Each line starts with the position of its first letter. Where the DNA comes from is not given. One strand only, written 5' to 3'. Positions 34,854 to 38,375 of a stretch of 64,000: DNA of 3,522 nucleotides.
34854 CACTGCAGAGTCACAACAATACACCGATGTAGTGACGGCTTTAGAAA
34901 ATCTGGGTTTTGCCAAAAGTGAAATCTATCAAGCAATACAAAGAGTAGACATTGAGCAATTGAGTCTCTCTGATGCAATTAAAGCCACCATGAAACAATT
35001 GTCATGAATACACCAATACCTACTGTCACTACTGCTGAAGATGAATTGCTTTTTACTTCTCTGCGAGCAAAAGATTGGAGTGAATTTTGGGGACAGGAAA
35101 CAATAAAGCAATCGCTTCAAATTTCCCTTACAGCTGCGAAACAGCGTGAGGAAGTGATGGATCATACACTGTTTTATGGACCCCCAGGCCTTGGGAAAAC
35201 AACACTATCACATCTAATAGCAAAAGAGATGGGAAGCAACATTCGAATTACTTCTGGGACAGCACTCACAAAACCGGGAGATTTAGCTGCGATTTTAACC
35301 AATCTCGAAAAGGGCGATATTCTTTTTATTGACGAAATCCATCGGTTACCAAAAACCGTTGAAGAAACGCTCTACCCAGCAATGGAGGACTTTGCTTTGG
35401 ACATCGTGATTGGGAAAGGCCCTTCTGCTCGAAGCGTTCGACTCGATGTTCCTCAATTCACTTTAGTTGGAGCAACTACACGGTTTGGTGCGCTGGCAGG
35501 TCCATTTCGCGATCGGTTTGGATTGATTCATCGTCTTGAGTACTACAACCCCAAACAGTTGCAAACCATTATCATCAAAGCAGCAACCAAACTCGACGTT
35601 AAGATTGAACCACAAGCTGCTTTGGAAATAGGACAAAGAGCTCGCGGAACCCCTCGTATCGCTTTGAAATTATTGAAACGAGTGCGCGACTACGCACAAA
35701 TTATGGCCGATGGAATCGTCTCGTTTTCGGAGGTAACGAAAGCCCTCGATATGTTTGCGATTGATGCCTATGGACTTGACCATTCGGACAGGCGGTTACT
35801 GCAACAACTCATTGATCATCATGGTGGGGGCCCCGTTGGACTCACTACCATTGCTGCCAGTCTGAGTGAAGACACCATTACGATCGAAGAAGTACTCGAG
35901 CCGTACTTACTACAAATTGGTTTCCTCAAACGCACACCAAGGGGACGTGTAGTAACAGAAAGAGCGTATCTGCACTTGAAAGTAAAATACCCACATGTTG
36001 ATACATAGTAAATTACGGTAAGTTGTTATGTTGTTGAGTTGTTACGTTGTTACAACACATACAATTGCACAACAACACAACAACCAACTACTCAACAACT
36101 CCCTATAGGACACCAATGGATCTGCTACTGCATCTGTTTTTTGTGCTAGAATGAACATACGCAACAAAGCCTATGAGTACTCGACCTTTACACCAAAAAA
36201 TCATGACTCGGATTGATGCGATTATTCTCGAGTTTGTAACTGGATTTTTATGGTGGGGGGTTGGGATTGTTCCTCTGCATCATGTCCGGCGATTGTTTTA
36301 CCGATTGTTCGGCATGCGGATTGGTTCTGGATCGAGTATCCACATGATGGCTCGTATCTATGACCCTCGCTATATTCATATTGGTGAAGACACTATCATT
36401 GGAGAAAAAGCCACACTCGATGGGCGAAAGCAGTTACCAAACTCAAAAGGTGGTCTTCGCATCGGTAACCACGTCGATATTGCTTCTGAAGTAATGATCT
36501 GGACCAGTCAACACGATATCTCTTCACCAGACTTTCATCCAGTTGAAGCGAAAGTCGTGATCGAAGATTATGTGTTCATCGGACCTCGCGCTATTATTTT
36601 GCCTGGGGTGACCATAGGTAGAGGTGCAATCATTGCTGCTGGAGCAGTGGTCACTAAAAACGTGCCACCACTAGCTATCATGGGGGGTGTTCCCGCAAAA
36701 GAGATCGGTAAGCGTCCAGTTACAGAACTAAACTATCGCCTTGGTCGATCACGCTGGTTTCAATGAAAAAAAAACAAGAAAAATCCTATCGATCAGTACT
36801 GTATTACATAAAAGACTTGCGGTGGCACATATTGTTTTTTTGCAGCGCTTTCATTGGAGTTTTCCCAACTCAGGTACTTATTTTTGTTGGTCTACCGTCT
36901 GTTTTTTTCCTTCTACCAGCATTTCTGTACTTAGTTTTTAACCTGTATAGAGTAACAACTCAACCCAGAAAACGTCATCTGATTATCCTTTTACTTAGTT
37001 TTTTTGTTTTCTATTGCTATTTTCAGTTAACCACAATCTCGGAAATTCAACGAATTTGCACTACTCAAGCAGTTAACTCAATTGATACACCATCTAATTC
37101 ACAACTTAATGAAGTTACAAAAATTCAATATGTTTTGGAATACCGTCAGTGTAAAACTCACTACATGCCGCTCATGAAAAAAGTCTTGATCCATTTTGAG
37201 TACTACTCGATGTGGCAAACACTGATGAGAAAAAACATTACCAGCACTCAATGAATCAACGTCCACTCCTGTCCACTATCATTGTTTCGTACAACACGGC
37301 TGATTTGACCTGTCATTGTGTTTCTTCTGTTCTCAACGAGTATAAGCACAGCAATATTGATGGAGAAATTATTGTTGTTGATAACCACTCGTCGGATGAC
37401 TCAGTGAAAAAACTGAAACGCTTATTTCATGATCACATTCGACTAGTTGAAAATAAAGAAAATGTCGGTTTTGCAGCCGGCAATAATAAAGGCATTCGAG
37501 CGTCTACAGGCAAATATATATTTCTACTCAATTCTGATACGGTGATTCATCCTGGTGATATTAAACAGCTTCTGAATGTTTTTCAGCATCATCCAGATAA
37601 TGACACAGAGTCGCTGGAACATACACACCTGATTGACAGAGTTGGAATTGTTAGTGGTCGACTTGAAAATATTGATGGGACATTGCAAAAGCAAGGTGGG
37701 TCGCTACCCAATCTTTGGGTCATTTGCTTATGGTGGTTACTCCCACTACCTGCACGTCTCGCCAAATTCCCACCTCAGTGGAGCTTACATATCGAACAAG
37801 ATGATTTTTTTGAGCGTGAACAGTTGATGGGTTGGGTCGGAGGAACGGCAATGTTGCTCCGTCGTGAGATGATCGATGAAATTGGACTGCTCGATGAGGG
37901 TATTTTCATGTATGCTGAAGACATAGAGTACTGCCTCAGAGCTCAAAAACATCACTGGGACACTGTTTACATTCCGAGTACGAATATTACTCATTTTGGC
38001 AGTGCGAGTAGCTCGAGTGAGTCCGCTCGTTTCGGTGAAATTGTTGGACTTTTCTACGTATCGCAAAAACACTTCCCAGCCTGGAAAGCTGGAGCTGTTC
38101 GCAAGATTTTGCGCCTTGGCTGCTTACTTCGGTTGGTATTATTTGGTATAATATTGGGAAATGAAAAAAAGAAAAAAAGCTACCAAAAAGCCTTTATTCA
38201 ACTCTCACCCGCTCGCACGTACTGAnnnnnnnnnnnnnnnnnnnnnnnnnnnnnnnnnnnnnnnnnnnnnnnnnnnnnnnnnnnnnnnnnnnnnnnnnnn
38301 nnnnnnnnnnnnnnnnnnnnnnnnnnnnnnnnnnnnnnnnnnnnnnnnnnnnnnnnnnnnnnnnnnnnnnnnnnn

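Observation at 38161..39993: Wzy_C/O-antigen-ligase-like protein with a Ser/Thr-rich periplasmic insert and 65-nt overlap with the upstream GT2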

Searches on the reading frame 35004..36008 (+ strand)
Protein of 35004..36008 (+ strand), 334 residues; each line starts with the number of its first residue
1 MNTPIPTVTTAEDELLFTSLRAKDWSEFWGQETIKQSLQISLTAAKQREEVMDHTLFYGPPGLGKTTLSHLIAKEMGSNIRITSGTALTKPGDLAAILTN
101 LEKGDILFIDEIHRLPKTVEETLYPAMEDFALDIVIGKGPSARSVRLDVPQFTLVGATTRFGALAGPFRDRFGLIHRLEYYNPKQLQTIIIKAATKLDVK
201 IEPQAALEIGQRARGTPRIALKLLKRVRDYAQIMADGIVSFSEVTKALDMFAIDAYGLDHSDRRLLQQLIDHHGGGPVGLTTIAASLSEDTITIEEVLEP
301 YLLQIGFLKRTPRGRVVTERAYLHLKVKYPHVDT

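Call 5: search_protein_families(library=pfam, proteins=[window:35004-36008:+], max_evalue=0.01)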
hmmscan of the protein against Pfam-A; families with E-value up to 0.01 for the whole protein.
window:35004-36008:+ (334 aa): 16 families
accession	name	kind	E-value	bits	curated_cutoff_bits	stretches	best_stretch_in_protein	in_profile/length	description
PF05496.18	RuvB_N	-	2.5e-74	248.8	27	1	20-178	1-159/159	Holliday junction DNA helicase RuvB P-loop domain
PF17864.7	AAA_lid_4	-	1.9e-26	92.1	27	1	181-254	1-74/74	RuvB AAA lid domain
PF05491.19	RuvB_C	-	5.2e-23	81.2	24.7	1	256-326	2-72/72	RuvB C-terminal winged helix domain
PF00004.35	AAA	-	4.8e-19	69.5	21.2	1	56-176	2-127/131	ATPase family associated with various cellular activities (AAA)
PF07728.20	AAA_5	-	1.6e-08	35.1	22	1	54-160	1-123/139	AAA domain (dynein-related subfamily)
PF01078.27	Mg_chelatase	-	5.2e-05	23.2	20.3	0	24-72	1-42/207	Magnesium chelatase, subunit ChlI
PF00910.28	RNA_helicase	-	0.00066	20.6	21.5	1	56-119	2-67/105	RNA helicase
PF13173.12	AAA_14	-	0.00071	20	27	1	56-120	6-79/129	AAA domain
PF13401.12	AAA_22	-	0.0015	19.2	27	0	54-77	7-30/130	AAA domain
PF07726.17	AAA_3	-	0.0016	18.8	27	0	54-129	1-88/131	ATPase family associated with various cellular activities (AAA)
PF14532.12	Sigma54_activ_2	-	0.0022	18.7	25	1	55-124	24-90/138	Sigma-54 interaction domain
PF00493.29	MCM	-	0.0039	16.8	23.3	0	18-105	16-109/224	MCM P-loop domain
PF02367.23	TsaE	-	0.0061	17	26.6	0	47-86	19-55/128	Threonylcarbamoyl adenosine biosynthesis protein TsaE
PF00308.24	Bac_DnaA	-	0.0064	17.1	23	0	35-79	17-61/162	Bacterial DnaA ATPAse domain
PF00931.28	NB-ARC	-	0.0094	15.7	23.5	0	54-75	20-41/248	NB-ARC domain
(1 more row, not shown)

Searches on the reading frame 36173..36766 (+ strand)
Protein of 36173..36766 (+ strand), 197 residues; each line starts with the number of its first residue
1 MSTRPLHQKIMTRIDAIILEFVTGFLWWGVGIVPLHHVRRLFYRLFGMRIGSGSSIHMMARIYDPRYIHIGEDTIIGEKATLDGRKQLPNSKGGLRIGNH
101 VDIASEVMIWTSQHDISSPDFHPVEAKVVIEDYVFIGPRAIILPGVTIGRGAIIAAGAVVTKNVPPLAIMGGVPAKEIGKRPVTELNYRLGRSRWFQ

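Call 5: search_protein_families(library=pfam, proteins=[window:36173-36766:+], max_evalue=0.01)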
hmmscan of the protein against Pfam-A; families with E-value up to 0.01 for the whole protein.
window:36173-36766:+ (197 aa): 3 families
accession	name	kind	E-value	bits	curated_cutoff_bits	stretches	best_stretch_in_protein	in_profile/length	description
PF00132.30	Hexapep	-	5.9e-16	57.8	27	1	128-162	2-36/36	Bacterial transferase hexapeptide (six repeats)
PF14602.12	Hexapep_2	-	1.4e-09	37.9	27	1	128-162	2-34/34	Hexapeptide repeat of succinyl-transferase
PF25084.1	LbH_EIF2B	-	0.00016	22.1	54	1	66-164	14-103/105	EIF2B subunit epsilon LbH domain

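Call 6: search_protein_families(library=ncbifam, proteins=[window:36173-36766:+], max_evalue=0.01)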
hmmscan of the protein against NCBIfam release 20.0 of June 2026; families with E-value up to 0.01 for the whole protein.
window:36173-36766:+ (197 aa): 44 families (the best 25 are shown)
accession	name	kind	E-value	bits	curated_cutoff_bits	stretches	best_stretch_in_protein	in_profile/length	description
NF007797.0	PRK10502.1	subfamily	5.6e-28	97.8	192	1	31-182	36-180/183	WcaF family extracellular polysaccharide biosynthesis acetyltransferase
TIGR03308.1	phn_thr-fam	hypoth_equivalog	1.1e-19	71.1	201.65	1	126-196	107-177/204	phosphonate metabolim protein, transferase hexapeptide repeat family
NF038307.1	EPS_acetyl_HpsU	equivalog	1.3e-19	70.5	305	1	28-177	32-174/178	hormogonium polysaccharide biosynthesis acetyltransferase HpsU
NF058585.1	HptprglPActTf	PfamEq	2.2e-19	69.7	300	2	127-181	106-160/172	heptaprenylglyceryl phosphate O-acetyltransferase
NF000311.1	Vat_ABCDEFH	equivalog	5.9e-18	65.2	300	1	120-196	103-179/201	Vat family streptogramin A O-acetyltransferase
NF033468.1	stregram_VatI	exception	4.3e-17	62.6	415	1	120-196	105-181/208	streptogramin A O-acetyltransferase Vat(I)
TIGR04008.1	WcaF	equivalog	8.6e-16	58.3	326.3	1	35-180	39-177/180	colanic acid biosynthesis acetyltransferase WcaF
TIGR03532.1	DapD_Ac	equivalog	8.7e-16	58.2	231.75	1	68-179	117-212/231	2,3,4,5-tetrahydropyridine-2,6-dicarboxylate N-acetyltransferase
NF007499.0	PRK10092.1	equivalog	1.4e-15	57.5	314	1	95-179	94-181/183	maltose O-acetyltransferase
TIGR03570.1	NeuD_NnaD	subfamily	2.9e-15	56.4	160.8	1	124-176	150-202/202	NeuD/PglB/VioB family sugar acetyltransferase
NF000490.1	chloram_CatB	equivalog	3.8e-15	55.8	350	1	126-183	109-166/210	type B chloramphenicol O-acetyltransferase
NF007240.0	PRK09677.1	equivalog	3.9e-15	55.9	243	1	95-181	86-184/192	putative lipopolysaccharide biosynthesis O-acetyl transferase WbbJ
NF000504.1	stregram_VatH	exception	9.7e-15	55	475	1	116-185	106-175/216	streptogramin A O-acetyltransferase Vat(H)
NF000101.1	stregram_VatA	exception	5.3e-14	52.4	450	1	119-181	110-172/219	streptogramin A O-acetyltransferase Vat(A)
NF000097.1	stregram_VatC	exception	1.2e-12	48.2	425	1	123-196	114-187/212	streptogramin A O-acetyltransferase Vat(C)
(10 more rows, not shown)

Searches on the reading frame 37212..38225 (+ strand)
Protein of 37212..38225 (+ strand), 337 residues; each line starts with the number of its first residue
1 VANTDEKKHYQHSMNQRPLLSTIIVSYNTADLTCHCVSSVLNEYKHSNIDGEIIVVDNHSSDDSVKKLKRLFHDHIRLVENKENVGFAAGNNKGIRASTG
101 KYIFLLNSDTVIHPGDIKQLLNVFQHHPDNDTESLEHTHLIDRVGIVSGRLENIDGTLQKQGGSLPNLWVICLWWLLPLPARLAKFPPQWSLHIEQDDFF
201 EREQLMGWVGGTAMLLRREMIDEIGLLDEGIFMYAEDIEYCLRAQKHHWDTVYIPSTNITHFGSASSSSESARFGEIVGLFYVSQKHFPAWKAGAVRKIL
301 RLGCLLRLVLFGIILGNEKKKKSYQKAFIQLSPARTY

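Call 5: search_protein_families(library=pfam, proteins=[window:37212-38225:+], max_evalue=0.01)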
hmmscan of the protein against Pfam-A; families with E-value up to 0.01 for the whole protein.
window:37212-38225:+ (337 aa): 4 families
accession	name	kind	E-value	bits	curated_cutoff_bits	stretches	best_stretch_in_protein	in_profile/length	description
PF00535.33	Glycos_transf_2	-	2.9e-24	86.3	23.3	1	21-129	1-108/168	Glycosyl transferase family 2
PF13641.12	Glyco_tranf_2_3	-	4.6e-18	66.5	27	1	20-267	3-216/230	Glycosyltransferase like family 2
PF13632.12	Glyco_trans_2_3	-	3.8e-07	30.6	27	1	207-266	71-127/198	Glycosyl transferase family group 2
PF10111.15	Glyco_tranf_2_2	-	1.1e-06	28.8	27.3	1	32-125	11-107/276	Glycosyltransferase like family 2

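Call 6: search_protein_families(library=ncbifam, proteins=[window:37212-38225:+], max_evalue=0.01)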
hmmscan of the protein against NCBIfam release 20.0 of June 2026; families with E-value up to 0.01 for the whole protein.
window:37212-38225:+ (337 aa): 24 families
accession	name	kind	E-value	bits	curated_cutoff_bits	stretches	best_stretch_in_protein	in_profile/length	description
TIGR03937.1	PgaC_IcaA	equivalog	5.4e-16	58.5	422.3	1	6-129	33-155/407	poly-beta-1,6-N-acetyl-D-glucosamine synthase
TIGR03965.1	mycofact_glyco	equivalog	3.7e-15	55.7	280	2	33-125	89-180/467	mycofactocin biosynthesis glycosyltransferase MftF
NF041875.1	EPS_EpsD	equivalog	8.8e-13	48.3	370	1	20-127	1-107/325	exopolysaccharide biosynthesis glycosyltransferase EpsD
NF047683.1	TeichurnBiosyTuaG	equivalog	1.1e-12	48.1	400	1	14-127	2-114/252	teichuronic acid biosynthesis protein TuaG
TIGR01556.1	rhamnosyltran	subfamily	1.1e-12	47.7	200.55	2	50-124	21-94/281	rhamnosyltransferase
TIGR03111.1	glyc2_xrt_Gpos1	hypoth_equivalog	1.7e-12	46.9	363.95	1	9-130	40-162/439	TIGR03111 family XrtG-associated glycosyltransferase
NF007482.0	PRK10073.1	equivalog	2e-12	46.8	423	1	14-125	2-111/334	glycosyltransferase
NF038302.1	EPS_HpsE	equivalog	3.6e-10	39.3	300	1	21-129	4-116/307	hormogonium polysaccharide biosynthesis glycosyltransferase HpsE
NF050050.1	ProtGlycPglI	equivalog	1.2e-08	34.7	500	1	18-123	2-107/306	GalNAc(5)-diNAcBac-PP-undecaprenol beta-1,3-glucosyltransferase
TIGR04009.1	wcaE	equivalog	1.6e-08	34.2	369.2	1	19-120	2-102/248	colanic acid biosynthesis glycosyltransferase WcaE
NF053739.1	GlytfEpsEBac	equivalog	3.3e-08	32.8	450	1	19-114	2-97/265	glycosyltransferase EpsE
TIGR04283.1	glyco_like_mftF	equivalog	8.9e-08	32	182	1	21-125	2-98/221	TIGR04283 family arsenosugar biosynthesis glycosyltransferase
TIGR04242.1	nodulat_NodC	equivalog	6.2e-07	28.7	550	1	5-122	35-154/395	chitooligosaccharide synthase NodC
NF007453.0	PRK10018.1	equivalog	1.5e-06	28.1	382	1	14-120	2-107/280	colanic acid biosynthesis glycosyltransferase WcaA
TIGR04017.1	WcaA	equivalog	1.5e-06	28.1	495.75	1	15-120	2-106/279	colanic acid biosynthesis glycosyltransferase WcaA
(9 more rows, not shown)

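Call 89: search_solved_structures(query=window:37251-38225:+, max_evalue=0.001)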
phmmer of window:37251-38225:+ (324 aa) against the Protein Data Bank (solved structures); distinct sequences matched with E-value up to 0.001: 12.
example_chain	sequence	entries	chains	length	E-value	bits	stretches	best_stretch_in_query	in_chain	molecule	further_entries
6p61_A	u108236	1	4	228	3.3e-15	59.5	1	1-124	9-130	Glycosyltransferase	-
2z87_A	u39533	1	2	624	1.4e-13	54.2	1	3-112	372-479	Chondroitin synthase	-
2z86_A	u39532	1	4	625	1.4e-13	54.2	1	3-112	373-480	Chondroitin synthase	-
6h1j_A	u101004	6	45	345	1.2e-09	41.2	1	7-112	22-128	Probable ss-1,3-N-acetylglucosaminyltransferase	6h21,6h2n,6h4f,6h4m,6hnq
8vh7_A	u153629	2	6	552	6e-08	35.7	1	4-113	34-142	Heparosan synthase B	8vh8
8viw_A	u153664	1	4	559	6.1e-08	35.6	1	4-113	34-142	Heparosan synthase B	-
3bcv_A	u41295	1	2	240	2.7e-05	26.9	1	4-114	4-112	Putative glycosyltransferase protein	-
1h7l_A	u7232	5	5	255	3.7e-05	26.5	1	5-118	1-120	SPORE COAT POLYSACCHARIDE BIOSYNTHESIS PROTEIN SPSA | PROTEIN (SPORE COAT POLYSACCHARIDE BIOSYNTHESIS PROTEIN SPSA)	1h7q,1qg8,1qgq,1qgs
5hea_A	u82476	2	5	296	0.00013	24.7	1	3-105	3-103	Putative glycosyltransferase (GalT1)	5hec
7msp_A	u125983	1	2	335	0.00048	22.8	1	4-99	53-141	SPbeta prophage-derived glycosyltransferase SunS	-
7msn_A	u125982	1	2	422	0.0007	22.3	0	4-99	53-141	SPbeta prophage-derived glycosyltransferase SunS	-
9omm_A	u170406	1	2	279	0.00088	22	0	9-104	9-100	Glycosyltransferase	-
